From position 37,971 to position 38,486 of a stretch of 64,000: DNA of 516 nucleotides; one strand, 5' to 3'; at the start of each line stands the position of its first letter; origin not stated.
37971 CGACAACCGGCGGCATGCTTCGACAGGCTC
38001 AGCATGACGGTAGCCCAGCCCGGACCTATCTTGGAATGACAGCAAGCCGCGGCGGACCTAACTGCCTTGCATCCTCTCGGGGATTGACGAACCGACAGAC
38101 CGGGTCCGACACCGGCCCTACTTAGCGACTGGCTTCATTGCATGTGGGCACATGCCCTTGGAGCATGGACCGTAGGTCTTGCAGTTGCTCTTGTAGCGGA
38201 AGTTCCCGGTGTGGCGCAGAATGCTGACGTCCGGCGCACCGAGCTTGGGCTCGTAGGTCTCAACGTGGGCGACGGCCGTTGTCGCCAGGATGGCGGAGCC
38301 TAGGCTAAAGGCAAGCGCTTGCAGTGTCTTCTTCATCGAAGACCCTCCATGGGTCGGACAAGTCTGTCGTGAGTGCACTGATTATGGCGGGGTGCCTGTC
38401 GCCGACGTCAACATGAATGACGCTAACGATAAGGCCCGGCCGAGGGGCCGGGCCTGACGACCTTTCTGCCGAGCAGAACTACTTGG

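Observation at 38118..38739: Two tandem small secreted Cys-rich paralogs with a conserved '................' core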

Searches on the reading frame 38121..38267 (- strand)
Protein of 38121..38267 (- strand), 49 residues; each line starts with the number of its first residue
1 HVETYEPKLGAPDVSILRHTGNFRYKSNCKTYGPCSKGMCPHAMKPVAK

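Call 21: search_protein_representatives(alignment_id=A3)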
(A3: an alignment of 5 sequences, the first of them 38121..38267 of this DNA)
Query: 5 sequences, 49 profile positions. Proteins with E-value up to 0.001 (for the whole library): 4; up to 1e-10: 2; up to 1e-30: 0. The best 4 are listed.
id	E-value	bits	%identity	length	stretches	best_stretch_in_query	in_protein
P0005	8.9e-28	111.9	-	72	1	1-49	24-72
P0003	4.8e-21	90.4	-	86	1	2-48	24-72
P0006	6.0e-05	38.9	-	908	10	19-35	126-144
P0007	1.4e-04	37.6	-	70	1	2-46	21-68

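Call 23: find_encoding_contigs(protein=P0007, flank=10000)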
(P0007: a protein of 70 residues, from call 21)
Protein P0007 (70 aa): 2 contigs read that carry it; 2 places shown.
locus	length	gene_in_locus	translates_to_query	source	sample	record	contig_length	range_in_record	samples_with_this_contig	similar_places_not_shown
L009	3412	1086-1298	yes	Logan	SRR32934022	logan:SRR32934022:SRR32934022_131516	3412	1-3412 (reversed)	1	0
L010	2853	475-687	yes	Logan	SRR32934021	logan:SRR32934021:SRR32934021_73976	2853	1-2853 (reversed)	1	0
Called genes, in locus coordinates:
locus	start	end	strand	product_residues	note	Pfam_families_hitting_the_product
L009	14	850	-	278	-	PF00892:EamA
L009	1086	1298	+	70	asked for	-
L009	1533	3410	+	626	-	?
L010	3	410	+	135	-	?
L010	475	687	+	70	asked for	-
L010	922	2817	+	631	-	PF00122:E1-E2_ATPase, PF00702:Hydrolase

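Call 29: search_protein_families(library=pfam, proteins=[L010:922-2817:+], max_evalue=0.01)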
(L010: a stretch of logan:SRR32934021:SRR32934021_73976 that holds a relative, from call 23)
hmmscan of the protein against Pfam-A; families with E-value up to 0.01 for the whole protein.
L010:922-2817:+ (631 aa): 3 families
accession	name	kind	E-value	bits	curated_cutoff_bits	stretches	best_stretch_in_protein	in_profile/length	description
PF00122.25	E1-E2_ATPase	-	2.8e-47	161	28.1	1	123-303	2-181/181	E1-E2 ATPase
PF00702.32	Hydrolase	-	7.4e-26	92.2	26.4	1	319-537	1-190/191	haloacid dehalogenase-like hydrolase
PF12710.13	HAD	-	0.0025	18.7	27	1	448-534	78-188/189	haloacid dehalogenase-like hydrolase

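Call 42: search_solved_structures(query=A7, max_evalue=10)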
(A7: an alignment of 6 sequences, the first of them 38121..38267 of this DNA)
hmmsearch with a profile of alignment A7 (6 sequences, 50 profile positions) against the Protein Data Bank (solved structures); distinct sequences matched with E-value up to 10: 5.
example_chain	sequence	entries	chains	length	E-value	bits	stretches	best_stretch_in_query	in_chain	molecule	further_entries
8k7t_B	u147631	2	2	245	0.077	16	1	14-32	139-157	High affinity immunoglobulin epsilon receptor subunit beta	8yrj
7o4e_A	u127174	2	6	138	0.45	13.6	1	11-34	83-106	Pentatricopeptide repeat-containing protein At3g63370, chloroplastic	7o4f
8jbe_B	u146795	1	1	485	0.92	12.6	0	15-32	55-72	Caffeine, calcium, zinc sensitivity 1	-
8c7g_B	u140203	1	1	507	1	12.5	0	15-32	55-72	Caffeine, calcium, zinc sensitivity 1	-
2nle_A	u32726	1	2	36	2.4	11.3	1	28-46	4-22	Beta-defensin 1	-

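Call 43: search_protein_families(library=phrogs, proteins=[P0007], max_evalue=1)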
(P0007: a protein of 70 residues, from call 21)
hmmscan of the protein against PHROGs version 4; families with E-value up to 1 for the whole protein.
P0007 (70 aa): 0 families

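Call 44: predict_structure(alignment_id=A7)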
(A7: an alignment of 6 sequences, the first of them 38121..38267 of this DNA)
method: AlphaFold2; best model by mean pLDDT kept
length: 49 residues; sequences in the alignment: 6
mean_pLDDT: 47.9   pTM: 0.19
mean pLDDT of the five models: 47.9, 47.3, 46.0, 41.9, 41.2
residues with pLDDT >= 90: 0; 70-90: 0; 50-70: 16; < 50: 33
segments of 3 or more residues with pLDDT < 50: 1-3, 24-49
pLDDT, mean of each block of 10 residues (from residue 1): 48 56 46 46 44
secondary structure, 60 per line:
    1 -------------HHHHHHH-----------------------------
elements in order: H14-20

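Call 65: search_protein_families(library=ncbifam, proteins=[L010:922-2817:+], max_evalue=0.01)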
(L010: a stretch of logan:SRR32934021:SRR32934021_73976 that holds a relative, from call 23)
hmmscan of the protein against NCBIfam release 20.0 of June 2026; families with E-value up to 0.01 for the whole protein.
L010:922-2817:+ (631 aa): 19 families
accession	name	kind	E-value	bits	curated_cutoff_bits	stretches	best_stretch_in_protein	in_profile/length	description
TIGR01525.1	ATPase-IB_hvy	subfamily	2.8e-166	554.7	346.25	1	72-627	1-560/560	heavy metal translocating P-type ATPase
TIGR01512.1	ATPase-IB2_Cd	subfamily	1.3e-140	469.5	313.5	2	72-414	1-306/494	cadmium family heavy metal-translocating P-type ATPase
NF008262.1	PRK11033.1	equivalog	1.6e-120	403.8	1005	1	29-630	134-730/731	zinc/cadmium/mercury/lead-transporting ATPase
NF033775.1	P_type_ZntA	exception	2.9e-106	356.5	1240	1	27-630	137-731/732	Zn(II)/Cd(II)/Pb(II) translocating P-type ATPase ZntA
TIGR01511.1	ATPase-IB1_Cu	subfamily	7.3e-106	355.2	397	1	59-627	7-541/542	copper-translocating P-type ATPase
NF007952.0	PRK10671.1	equivalog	7.2e-95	318.8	1316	1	83-590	283-787/838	copper-exporting P-type ATPase CopA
TIGR01494.1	ATPase_P-type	subfamily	2.9e-68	230.5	62.3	1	95-600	2-461/478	HAD-IC family P-type ATPase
TIGR01497.1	kdpB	equivalog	9.4e-47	159.5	527.9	1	130-561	110-550/675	potassium-transporting ATPase subunit KdpB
TIGR01647.1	ATPase-IIIA_H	equivalog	4.5e-44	150.8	615.5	2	73-497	39-483/755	plasma-membrane proton-efflux P-type ATPase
NF010609.0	PRK14010.1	equivalog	5.9e-41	140.4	1323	1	139-560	119-544/673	K(+)-transporting ATPase subunit B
TIGR01522.1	ATPase-IIA2_Ca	equivalog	4.8e-33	114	798.3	3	74-344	64-344/854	calcium-transporting P-type ATPase, PMR1-type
TIGR01517.1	ATPase-IIB_Ca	equivalog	2e-32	112.3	507.05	2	133-343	163-384/882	calcium-translocating P-type ATPase, PMCA-type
TIGR01106.1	ATPase-IIC_X-K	subfamily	1e-26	93.1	946.1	2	92-342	107-367/997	Na,H/K antiporter P-type ATPase subunit alpha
TIGR01116.1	ATPase-IIA1_Ca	equivalog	1.8e-25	89.2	703.4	3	446-565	457-589/799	calcium-translocating P-type ATPase, SERCA-type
TIGR01523.1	ATPase-IID_K-Na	equivalog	4.4e-25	87.5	645.05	2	520-578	693-751/997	potassium/sodium efflux P-type ATPase, fungal-type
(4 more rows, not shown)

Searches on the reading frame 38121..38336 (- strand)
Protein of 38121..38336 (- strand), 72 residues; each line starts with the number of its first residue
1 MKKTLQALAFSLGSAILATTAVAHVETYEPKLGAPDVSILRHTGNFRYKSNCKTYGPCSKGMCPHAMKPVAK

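Call 3: search_protein_families(library=pfam, proteins=[window:38121-38336:-], max_evalue=10)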
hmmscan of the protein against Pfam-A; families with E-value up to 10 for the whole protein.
seq(72 aa): 1 family
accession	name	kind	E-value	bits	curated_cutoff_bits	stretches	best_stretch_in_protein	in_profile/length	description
PF10538.15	ITAM_Cys-rich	-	0.31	11.4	27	1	40-52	7-19/36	Hantavirus ITAM motif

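Call 4: search_protein_families(library=ncbifam, proteins=[window:38121-38336:-], max_evalue=10)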
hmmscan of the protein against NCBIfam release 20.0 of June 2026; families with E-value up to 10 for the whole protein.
seq(72 aa): 0 families

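Call 8: find_homologous_proteins(query=A1, max_evalue=0.01)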
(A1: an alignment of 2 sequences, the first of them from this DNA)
Query A1 (2 sequences) (72 aa, profile of the alignment): 5 proteins with E <= 0.01 among 107 candidates.
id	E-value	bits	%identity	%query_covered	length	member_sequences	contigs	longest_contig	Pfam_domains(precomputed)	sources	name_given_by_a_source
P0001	1.5e-44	168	56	56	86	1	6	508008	-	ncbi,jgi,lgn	ncbi:MAG: hypothetical protein HRF45_01490 [Fimbriimonadia bacterium]|jgi:hypothetical protein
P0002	7.5e-36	140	100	100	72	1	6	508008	-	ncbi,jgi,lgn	ncbi:MAG: hypothetical protein HRF45_01485 [Fimbriimonadia bacterium]|jgi:hypothetical protein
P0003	7.0e-32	127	61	44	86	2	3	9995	-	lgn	-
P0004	4.9e-30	121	85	100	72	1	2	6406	-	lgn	-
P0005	4.2e-24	102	76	100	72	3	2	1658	-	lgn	-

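Call 13: find_encoding_contigs(protein=P0003, flank=10000)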
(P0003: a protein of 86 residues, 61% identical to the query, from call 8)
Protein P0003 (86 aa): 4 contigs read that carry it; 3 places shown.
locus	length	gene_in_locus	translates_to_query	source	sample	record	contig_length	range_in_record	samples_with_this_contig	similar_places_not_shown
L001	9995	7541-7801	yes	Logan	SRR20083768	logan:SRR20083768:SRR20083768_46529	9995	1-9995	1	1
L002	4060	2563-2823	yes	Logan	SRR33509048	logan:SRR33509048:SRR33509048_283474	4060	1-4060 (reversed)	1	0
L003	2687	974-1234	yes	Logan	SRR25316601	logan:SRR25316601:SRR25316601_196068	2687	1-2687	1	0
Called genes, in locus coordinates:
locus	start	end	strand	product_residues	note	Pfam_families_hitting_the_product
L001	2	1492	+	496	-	?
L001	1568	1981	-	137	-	-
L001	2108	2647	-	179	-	-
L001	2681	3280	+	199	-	-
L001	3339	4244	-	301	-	PF00892:EamA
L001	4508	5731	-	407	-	-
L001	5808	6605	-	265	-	-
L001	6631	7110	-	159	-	-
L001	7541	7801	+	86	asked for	-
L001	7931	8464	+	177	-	-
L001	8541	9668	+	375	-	PF01261:AP_endonuc_2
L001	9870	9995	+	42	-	?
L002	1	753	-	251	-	?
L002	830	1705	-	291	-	-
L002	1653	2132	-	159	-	-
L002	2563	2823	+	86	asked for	-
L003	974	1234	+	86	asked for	-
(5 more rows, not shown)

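Call 15: find_encoding_contigs(protein=P0004, flank=10000)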
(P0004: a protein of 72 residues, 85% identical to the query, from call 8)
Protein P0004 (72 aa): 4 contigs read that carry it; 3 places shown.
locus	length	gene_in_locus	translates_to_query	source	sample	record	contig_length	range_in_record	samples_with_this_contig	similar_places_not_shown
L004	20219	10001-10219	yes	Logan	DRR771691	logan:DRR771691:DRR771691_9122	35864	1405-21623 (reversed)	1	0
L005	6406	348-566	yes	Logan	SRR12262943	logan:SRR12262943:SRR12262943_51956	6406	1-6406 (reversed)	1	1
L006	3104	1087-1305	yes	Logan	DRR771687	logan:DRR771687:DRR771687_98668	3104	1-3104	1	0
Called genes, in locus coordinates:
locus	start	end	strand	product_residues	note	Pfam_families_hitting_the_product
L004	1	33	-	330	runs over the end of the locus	PF00989:PAS, PF13188:PAS_8, PF08448:PAS_4, PF13426:PAS_9, PF08447:PAS_3 (weak), PF00990:GGDEF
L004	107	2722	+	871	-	PF01326:PPDK_N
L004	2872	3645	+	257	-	-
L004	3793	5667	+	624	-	PF07944:Beta-AFase-like_GH127_cat, PF20736:Glyco_hydro127M, PF20737:Glyco_hydro127C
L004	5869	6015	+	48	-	-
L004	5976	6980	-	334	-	-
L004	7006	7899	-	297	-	-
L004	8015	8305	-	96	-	-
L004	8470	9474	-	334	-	PF00892:EamA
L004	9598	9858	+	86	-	-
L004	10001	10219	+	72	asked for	-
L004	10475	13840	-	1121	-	PF26549:Tricorn_N, PF26550:Tricorn_2nd (weak), PF26549:Tricorn_N, PF26550:Tricorn_2nd, PF07676:PD40, PF14684:Tricorn_C1, PF14685:PDZ_Tricorn, PF03572:Peptidase_S41, +2 more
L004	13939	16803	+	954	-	PF13620:CarboxypepD_reg (faint), PF07691:PA14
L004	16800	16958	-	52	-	-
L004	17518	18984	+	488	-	PF00450:Peptidase_S10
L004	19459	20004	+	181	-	PF13411:MerR_1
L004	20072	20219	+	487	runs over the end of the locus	PF00092:VWA, PF13519:VWA_2, PF05157:MshEN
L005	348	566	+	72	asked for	-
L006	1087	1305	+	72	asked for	-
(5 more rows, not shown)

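Call 16: find_encoding_contigs(protein=P0005, flank=10000)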
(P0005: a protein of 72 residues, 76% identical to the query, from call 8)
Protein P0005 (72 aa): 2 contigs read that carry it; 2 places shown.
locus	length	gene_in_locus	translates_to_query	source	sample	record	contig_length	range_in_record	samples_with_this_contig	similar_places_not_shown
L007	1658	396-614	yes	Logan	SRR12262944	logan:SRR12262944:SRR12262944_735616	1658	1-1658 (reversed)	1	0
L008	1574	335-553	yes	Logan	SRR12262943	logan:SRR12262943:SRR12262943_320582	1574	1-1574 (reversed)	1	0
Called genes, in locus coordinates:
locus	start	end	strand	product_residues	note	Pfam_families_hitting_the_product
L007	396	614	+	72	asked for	-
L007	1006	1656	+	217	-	?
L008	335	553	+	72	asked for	-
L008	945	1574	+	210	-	?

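Call 27: find_homologous_proteins(query=A4, max_evalue=1)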
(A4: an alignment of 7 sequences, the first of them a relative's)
Query A4 (7 sequences) (72 aa, profile of the alignment): 6 proteins with E <= 1 among 1109 candidates.
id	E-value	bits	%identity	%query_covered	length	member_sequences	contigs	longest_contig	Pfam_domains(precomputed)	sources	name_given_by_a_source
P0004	3.0e-33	131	85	100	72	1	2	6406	-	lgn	-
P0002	2.2e-32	129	100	100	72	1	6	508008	-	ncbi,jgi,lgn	ncbi:MAG: hypothetical protein HRF45_01485 [Fimbriimonadia bacterium]|jgi:hypothetical protein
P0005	4.1e-31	125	76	100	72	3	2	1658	-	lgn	-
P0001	1.2e-29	120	56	56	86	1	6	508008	-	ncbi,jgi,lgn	ncbi:MAG: hypothetical protein HRF45_01490 [Fimbriimonadia bacterium]|jgi:hypothetical protein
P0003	2.0e-28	116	61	44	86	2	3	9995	-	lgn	-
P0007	3.0e-25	106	32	72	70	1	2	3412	-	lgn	-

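Call 29: search_protein_families(library=pfam, proteins=[L001:6631-7182:-], max_evalue=0.01)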
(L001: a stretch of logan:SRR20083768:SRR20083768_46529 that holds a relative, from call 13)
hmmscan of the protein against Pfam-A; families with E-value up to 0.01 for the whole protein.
L001:6631-7182:- (183 aa): 0 families

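Call 43: search_protein_families(library=phrogs, proteins=[P0001, P0002], max_evalue=1)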
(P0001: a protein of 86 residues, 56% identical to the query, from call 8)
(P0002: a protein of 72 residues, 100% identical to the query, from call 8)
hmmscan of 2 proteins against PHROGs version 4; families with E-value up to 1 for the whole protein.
P0001 (86 aa): 0 families

P0002 (72 aa): 0 families

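Call 46: find_related_loci(query=A2, collection=genome_contigs, flank=10000)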
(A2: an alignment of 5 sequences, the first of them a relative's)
Query A2 (72 aa) in genome_contigs; peptide patterns used: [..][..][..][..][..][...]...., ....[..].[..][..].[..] (x = any residue, [..] = any of these).
33 stretches matched a pattern; 1 encode a relative of the query (tblastn E <= 1e-3); 1 distinct loci.
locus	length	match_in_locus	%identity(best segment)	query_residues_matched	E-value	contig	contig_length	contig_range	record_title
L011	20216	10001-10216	75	1-72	4e-36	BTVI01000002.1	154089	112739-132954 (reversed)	MAG: Fimbriimonadales bacterium AMX-MBFR-61 DNA, sequence02, whole genome shotgun sequence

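Call 48: find_related_loci(query=A2, collection=metagenome_contigs, flank=10000)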
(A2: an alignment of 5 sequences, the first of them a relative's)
Query A2 (72 aa) in metagenome_contigs; peptide patterns used: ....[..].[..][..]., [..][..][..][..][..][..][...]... (x = any residue, [..] = any of these).
49 stretches matched a pattern, but none encodes a relative of the query by tblastn (E <= 1e-3).

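Call 58: search_protein_families(library=pfam, proteins=[L001:8541-9668:+], max_evalue=0.001)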
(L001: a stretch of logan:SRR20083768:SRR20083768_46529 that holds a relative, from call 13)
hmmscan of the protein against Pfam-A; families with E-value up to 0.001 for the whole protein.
L001:8541-9668:+ (375 aa): 1 family
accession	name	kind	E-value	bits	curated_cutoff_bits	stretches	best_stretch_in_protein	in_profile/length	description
PF01261.30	AP_endonuc_2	-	9.4e-23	81.6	31.1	1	69-321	2-233/249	Xylose isomerase-like TIM barrel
